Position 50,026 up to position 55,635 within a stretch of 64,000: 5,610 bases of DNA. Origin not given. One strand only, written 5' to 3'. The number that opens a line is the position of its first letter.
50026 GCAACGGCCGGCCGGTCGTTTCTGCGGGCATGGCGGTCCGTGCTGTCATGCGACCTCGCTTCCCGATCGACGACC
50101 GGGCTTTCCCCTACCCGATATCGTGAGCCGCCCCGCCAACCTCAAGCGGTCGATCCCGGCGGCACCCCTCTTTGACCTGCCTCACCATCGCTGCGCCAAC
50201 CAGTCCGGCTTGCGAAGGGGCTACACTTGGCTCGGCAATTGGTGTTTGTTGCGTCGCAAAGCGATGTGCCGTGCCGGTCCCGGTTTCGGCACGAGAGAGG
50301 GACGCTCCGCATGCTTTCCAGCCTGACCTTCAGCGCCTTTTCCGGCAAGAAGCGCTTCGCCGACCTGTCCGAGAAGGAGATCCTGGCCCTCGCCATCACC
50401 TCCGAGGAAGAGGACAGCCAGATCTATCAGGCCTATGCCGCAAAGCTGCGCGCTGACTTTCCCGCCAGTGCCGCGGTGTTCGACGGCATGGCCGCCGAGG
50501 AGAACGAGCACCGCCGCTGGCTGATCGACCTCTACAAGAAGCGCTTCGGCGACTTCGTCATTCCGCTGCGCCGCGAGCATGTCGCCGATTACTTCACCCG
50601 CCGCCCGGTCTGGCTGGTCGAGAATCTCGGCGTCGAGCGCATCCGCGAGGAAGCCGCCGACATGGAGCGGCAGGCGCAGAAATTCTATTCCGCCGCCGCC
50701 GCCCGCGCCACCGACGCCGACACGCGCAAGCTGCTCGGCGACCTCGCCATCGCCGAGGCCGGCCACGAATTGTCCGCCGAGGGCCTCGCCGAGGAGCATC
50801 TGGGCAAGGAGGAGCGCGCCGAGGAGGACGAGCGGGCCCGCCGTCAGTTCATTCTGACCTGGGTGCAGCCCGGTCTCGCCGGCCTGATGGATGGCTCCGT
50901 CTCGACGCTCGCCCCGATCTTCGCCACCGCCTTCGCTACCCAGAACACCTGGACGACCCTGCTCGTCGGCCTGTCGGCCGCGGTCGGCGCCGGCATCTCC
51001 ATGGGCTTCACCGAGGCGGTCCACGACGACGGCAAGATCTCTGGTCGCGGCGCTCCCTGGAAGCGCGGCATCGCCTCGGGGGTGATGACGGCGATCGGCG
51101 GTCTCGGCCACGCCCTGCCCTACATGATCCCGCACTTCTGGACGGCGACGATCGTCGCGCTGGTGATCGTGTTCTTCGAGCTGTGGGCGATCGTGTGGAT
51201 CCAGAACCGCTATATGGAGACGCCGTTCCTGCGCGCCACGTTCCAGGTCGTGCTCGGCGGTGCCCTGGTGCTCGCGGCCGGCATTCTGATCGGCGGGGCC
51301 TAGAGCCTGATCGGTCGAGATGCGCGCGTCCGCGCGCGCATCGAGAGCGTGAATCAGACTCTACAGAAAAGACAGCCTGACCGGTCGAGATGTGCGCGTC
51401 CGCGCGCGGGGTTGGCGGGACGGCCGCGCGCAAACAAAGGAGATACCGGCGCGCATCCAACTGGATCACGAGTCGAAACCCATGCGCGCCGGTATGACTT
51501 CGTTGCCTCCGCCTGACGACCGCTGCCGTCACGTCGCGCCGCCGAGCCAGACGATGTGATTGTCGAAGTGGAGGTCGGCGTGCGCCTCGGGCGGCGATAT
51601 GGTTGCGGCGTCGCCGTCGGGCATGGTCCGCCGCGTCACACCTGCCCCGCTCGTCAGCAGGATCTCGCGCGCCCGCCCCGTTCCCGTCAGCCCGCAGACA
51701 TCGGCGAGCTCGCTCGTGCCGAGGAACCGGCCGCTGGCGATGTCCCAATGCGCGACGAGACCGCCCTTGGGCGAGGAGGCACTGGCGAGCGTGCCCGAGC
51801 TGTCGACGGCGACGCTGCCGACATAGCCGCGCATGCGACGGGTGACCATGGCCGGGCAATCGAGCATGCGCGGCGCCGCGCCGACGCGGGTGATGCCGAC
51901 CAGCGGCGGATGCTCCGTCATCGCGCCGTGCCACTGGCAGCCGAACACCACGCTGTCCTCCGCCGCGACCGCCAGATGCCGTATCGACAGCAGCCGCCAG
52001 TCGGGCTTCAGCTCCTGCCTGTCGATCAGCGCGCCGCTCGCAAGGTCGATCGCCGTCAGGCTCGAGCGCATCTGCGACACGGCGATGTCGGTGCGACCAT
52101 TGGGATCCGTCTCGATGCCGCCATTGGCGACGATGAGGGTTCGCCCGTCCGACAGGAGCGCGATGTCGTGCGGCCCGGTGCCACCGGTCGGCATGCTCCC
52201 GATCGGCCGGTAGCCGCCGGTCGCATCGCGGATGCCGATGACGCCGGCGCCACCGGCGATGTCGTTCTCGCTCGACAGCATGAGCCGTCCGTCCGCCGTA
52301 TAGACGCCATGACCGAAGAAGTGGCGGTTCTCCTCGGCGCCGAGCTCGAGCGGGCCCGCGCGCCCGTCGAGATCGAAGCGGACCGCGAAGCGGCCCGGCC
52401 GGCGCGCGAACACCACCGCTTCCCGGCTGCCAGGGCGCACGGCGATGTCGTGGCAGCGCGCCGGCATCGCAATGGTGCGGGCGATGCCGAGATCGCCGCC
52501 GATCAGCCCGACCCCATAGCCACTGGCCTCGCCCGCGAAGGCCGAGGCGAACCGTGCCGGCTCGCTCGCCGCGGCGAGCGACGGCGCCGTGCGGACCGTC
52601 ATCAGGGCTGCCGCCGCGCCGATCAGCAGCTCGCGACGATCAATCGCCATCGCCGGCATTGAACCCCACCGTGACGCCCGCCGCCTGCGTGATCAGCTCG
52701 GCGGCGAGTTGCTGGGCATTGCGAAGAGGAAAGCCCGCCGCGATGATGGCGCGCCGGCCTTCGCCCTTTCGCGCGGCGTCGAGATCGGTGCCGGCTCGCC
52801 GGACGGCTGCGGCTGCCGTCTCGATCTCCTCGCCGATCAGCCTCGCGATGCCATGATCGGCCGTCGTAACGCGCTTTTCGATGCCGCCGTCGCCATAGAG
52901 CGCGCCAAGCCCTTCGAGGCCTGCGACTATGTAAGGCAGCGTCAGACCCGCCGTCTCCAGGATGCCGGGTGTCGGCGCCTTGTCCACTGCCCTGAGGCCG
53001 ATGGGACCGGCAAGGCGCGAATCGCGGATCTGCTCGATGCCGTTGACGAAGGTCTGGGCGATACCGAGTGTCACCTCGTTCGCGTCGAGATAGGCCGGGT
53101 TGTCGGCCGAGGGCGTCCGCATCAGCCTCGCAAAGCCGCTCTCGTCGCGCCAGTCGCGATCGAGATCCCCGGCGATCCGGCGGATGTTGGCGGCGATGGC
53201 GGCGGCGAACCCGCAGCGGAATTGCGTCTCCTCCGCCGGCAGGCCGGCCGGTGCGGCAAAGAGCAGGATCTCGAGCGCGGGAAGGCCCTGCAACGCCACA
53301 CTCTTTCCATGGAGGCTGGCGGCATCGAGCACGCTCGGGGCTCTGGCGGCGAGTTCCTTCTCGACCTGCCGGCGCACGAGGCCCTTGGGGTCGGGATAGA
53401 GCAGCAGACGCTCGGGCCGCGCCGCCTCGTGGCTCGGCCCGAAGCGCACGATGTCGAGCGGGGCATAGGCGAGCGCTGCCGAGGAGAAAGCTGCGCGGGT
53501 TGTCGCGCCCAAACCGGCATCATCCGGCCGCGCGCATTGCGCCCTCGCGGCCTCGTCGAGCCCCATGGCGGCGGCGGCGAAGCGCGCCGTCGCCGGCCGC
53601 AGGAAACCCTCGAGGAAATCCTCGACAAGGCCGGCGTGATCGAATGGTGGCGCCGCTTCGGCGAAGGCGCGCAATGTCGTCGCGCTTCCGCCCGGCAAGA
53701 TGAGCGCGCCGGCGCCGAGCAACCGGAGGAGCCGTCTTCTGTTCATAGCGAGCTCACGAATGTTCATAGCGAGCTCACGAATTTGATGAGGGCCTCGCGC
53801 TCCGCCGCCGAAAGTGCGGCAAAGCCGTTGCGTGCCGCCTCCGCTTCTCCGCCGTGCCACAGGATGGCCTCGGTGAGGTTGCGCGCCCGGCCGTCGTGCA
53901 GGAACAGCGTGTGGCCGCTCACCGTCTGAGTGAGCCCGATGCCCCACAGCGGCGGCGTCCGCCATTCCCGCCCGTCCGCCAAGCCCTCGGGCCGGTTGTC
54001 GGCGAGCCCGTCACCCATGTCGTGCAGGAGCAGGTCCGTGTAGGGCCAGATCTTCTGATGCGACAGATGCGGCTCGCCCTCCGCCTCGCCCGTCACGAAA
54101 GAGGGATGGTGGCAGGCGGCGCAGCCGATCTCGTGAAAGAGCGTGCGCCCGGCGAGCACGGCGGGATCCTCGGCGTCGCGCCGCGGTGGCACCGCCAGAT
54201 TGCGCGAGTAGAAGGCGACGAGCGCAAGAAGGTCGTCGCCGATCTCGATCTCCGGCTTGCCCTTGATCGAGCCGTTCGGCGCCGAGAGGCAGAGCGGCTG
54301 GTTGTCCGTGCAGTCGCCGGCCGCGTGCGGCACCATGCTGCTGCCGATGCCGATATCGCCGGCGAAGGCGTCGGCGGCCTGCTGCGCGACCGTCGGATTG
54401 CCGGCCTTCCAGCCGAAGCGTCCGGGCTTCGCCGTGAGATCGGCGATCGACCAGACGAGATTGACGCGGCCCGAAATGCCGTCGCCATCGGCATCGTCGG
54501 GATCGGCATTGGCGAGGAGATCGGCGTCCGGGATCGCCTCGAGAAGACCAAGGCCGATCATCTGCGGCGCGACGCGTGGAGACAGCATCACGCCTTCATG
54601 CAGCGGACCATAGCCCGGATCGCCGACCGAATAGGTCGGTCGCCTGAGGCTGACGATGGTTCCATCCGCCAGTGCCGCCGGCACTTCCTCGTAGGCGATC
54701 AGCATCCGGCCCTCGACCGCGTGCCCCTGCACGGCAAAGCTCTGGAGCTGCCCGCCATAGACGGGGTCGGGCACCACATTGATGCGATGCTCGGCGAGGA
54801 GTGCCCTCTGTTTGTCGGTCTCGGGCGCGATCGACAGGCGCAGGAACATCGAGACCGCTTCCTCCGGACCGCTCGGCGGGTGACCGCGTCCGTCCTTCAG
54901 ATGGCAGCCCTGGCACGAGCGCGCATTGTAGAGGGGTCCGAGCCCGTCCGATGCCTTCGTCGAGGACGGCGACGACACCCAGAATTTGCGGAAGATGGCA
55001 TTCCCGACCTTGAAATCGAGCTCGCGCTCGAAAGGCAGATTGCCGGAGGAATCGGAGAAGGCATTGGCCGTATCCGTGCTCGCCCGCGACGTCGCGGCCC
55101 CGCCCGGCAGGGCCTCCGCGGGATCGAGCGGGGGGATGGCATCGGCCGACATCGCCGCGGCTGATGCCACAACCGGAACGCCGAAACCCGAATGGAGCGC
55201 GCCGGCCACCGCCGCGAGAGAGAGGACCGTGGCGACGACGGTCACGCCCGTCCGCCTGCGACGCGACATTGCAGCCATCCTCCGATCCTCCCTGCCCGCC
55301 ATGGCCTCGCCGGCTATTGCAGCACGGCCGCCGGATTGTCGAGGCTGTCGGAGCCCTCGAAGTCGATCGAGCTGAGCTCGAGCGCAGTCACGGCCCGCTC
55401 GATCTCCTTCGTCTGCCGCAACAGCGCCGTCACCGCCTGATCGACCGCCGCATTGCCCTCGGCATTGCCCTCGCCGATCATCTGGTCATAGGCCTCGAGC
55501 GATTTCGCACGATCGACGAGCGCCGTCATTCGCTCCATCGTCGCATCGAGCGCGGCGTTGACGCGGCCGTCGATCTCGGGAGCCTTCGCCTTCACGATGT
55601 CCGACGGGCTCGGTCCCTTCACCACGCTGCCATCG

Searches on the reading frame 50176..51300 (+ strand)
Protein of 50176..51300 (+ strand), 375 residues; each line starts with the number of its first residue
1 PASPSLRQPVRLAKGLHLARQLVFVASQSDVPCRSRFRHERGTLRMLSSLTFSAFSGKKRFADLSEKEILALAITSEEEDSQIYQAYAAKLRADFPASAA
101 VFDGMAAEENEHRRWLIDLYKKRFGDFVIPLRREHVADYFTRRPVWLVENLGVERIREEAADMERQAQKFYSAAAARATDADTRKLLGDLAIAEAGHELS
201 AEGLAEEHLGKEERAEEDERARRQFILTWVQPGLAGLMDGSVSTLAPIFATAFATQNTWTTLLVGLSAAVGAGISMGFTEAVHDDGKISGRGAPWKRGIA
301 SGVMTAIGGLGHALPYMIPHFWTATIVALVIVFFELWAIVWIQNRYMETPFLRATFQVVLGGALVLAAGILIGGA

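Call 62: search_protein_families(library=pfam, proteins=[window:50176-51300:+], max_evalue=0.00001)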
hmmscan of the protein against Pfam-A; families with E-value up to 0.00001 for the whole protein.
window:50176-51300:+ (375 aa): 2 families
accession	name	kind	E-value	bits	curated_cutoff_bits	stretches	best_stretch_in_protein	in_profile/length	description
PF02915.23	Rubrerythrin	-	1.9e-29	103.2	22.8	1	68-202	1-134/137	Rubrerythrin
PF01988.24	VIT1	-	1.6e-11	44.9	28.1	1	292-373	131-213/214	VIT family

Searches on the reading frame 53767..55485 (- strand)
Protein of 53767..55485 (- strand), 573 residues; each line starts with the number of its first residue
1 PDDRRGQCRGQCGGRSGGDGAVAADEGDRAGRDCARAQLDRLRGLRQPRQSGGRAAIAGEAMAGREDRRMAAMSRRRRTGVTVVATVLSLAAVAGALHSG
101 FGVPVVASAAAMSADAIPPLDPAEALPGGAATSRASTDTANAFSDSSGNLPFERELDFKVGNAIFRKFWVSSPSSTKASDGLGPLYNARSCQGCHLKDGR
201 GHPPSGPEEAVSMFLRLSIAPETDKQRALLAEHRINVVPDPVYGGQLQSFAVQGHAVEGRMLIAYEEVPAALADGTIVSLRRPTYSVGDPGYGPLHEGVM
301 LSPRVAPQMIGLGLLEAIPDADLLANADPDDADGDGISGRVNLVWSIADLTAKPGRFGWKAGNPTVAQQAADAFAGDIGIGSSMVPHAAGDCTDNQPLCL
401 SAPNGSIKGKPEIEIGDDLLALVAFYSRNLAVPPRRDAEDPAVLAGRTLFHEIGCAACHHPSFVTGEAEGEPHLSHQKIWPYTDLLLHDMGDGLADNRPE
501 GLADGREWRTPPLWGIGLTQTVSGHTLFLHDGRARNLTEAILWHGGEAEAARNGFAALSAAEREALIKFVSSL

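Call 62: search_protein_families(library=pfam, proteins=[window:53767-55485:-], max_evalue=0.00001)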
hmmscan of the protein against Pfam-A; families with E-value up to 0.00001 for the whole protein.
window:53767-55485:- (573 aa): 2 families
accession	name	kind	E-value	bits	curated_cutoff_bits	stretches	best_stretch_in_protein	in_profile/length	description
PF06537.16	DHOR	-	1.1e-99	334.7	22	1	128-573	8-499/499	Di-haem oxidoreductase, putative peroxidase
PF00034.26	Cytochrom_C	-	3.2e-07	32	21.3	0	445-573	3-89/90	Cytochrome c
